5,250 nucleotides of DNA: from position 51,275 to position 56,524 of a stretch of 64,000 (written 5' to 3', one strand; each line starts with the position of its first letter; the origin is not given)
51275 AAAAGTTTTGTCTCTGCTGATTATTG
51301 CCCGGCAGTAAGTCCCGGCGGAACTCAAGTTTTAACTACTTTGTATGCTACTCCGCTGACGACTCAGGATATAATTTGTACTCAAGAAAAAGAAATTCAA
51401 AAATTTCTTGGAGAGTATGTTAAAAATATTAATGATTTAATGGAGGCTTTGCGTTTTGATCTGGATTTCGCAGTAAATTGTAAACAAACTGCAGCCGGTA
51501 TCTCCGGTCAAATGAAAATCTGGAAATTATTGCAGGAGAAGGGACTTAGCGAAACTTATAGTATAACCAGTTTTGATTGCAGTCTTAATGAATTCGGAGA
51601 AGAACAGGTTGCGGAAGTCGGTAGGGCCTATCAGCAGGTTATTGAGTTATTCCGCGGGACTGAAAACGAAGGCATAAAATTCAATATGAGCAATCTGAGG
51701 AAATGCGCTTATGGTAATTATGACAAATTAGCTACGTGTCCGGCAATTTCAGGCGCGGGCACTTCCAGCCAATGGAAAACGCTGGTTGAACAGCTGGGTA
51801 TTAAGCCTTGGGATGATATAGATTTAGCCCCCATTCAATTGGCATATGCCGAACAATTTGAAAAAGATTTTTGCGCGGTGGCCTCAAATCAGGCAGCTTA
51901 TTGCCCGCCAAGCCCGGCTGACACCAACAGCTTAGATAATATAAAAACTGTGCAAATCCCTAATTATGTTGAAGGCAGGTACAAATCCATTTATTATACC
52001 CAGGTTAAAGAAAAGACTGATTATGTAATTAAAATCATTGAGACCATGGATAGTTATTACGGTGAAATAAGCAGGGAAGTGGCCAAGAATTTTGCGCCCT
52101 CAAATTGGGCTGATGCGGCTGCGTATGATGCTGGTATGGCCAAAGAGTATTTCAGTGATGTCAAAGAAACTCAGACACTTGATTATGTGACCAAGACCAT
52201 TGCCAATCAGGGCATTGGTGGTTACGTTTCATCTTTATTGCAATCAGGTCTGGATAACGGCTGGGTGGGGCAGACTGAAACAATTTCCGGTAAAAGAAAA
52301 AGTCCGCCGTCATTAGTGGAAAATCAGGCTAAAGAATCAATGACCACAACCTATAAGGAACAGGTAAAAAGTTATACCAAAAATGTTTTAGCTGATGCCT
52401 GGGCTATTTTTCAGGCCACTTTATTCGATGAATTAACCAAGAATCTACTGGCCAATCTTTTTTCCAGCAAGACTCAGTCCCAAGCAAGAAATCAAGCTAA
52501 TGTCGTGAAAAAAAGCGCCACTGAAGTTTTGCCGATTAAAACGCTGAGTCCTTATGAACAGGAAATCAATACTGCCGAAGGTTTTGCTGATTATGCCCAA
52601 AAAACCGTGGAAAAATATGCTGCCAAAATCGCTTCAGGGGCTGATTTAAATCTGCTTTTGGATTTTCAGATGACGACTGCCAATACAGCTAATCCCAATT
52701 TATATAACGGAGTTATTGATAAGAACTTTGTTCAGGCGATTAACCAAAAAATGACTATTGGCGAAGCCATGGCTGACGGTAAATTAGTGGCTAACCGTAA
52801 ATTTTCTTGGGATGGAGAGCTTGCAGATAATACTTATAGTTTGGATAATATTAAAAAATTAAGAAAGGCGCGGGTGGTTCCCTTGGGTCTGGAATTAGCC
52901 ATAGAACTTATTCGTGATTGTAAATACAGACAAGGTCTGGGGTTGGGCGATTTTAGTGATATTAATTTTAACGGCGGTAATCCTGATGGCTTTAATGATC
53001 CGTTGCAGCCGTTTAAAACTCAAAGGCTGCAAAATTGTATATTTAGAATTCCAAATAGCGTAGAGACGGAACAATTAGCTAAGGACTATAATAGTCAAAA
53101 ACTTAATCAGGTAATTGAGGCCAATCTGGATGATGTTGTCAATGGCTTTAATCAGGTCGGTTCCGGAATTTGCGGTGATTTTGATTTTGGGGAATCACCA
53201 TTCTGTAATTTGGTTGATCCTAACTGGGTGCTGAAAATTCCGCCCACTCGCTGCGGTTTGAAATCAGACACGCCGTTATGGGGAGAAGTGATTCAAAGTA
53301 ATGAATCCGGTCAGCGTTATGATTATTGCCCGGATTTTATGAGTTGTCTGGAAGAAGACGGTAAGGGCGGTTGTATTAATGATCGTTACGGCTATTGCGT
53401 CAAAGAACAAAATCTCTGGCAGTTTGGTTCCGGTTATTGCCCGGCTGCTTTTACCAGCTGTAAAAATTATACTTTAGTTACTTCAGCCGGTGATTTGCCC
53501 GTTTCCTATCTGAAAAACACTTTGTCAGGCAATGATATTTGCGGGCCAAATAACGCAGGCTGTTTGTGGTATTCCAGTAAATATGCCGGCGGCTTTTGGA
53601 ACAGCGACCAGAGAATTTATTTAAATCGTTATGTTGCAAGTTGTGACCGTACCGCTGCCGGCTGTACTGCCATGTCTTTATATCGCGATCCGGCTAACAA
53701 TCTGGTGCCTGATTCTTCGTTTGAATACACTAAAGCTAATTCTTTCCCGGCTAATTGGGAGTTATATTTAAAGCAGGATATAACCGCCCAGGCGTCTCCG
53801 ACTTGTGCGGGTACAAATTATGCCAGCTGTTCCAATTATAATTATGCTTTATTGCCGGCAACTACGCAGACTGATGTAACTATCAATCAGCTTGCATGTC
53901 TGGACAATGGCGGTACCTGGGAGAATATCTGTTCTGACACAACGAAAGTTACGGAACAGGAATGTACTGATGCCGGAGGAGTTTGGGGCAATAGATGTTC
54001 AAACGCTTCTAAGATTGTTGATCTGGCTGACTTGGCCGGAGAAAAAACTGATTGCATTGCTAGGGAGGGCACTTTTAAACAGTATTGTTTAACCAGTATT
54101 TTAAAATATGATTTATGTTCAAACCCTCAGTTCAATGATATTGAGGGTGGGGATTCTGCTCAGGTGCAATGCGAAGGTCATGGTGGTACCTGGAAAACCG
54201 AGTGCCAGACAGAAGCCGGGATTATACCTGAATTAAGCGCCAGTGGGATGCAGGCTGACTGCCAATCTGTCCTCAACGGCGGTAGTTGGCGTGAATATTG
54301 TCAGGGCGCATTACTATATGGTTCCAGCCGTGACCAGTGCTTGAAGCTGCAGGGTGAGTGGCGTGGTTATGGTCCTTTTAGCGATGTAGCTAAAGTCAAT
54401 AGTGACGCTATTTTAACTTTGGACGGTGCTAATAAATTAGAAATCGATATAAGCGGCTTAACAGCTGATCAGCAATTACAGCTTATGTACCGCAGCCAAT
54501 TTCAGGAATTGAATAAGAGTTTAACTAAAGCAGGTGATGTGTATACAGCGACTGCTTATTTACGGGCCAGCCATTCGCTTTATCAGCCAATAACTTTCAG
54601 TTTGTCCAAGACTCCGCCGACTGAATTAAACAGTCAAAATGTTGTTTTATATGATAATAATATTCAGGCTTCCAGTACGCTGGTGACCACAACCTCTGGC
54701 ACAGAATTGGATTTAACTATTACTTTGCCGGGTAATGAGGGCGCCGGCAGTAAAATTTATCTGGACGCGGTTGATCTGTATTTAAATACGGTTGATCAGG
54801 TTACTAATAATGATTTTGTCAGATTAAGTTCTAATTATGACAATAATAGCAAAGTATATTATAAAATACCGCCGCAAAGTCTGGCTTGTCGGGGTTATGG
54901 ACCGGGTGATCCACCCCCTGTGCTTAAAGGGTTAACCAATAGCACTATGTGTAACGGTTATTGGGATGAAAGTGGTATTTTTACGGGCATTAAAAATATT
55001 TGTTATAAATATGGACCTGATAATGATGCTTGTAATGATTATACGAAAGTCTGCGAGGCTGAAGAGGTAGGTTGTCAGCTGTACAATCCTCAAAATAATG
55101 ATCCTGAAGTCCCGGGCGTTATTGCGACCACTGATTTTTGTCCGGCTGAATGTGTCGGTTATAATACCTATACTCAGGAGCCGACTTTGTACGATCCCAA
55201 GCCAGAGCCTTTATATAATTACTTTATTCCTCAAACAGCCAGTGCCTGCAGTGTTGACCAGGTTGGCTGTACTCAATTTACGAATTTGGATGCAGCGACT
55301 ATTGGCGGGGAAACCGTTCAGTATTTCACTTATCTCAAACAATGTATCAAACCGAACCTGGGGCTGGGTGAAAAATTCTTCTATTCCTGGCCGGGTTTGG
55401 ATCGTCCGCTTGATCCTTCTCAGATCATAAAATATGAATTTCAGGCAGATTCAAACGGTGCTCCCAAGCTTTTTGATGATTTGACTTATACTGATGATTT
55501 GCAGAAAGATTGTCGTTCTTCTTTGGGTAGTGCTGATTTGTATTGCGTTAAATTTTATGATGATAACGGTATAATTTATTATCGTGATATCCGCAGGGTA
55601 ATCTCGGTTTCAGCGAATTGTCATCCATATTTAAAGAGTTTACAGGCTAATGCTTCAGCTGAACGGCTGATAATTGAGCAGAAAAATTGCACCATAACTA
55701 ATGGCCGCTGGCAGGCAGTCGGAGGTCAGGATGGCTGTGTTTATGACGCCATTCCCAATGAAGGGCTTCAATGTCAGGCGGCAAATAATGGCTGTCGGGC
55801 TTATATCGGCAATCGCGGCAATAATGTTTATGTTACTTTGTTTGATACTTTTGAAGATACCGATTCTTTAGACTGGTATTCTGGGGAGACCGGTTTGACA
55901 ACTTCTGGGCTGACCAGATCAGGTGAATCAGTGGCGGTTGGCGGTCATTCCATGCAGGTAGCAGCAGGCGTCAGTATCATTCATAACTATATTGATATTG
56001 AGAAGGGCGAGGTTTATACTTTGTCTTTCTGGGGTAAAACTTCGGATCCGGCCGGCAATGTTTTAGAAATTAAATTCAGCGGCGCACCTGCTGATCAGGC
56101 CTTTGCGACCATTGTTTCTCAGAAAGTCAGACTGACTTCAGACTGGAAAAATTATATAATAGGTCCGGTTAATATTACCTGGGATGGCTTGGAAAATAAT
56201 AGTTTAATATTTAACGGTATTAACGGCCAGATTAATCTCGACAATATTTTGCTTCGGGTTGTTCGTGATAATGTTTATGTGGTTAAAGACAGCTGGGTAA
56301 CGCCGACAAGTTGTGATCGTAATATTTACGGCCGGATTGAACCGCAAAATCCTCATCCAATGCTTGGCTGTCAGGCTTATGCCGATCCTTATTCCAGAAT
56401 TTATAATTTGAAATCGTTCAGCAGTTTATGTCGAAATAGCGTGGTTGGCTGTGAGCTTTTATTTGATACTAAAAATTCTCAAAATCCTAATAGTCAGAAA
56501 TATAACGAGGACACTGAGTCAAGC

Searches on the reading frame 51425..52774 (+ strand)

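Call 18: search_protein_families(library=pfam, proteins=[window:51425-52774:+], max_evalue=0.1)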
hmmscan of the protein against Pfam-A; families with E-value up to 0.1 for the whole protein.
window:51425-52774:+ (450 aa): 1 family
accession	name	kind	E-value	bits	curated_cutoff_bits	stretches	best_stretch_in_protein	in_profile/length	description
PF10523.15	BEN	-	0.092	13.4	23.2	0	145-210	11-70/76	BEN domain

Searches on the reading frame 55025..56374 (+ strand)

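Call 18: search_protein_families(library=pfam, proteins=[window:55025-56374:+], max_evalue=0.1)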
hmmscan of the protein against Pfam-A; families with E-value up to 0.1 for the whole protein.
window:55025-56374:+ (450 aa): 1 family
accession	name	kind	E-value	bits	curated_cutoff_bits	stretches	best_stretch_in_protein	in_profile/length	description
PF02018.23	CBM_4_9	-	0.00011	23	25.9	1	273-377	6-112/136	Carbohydrate binding domain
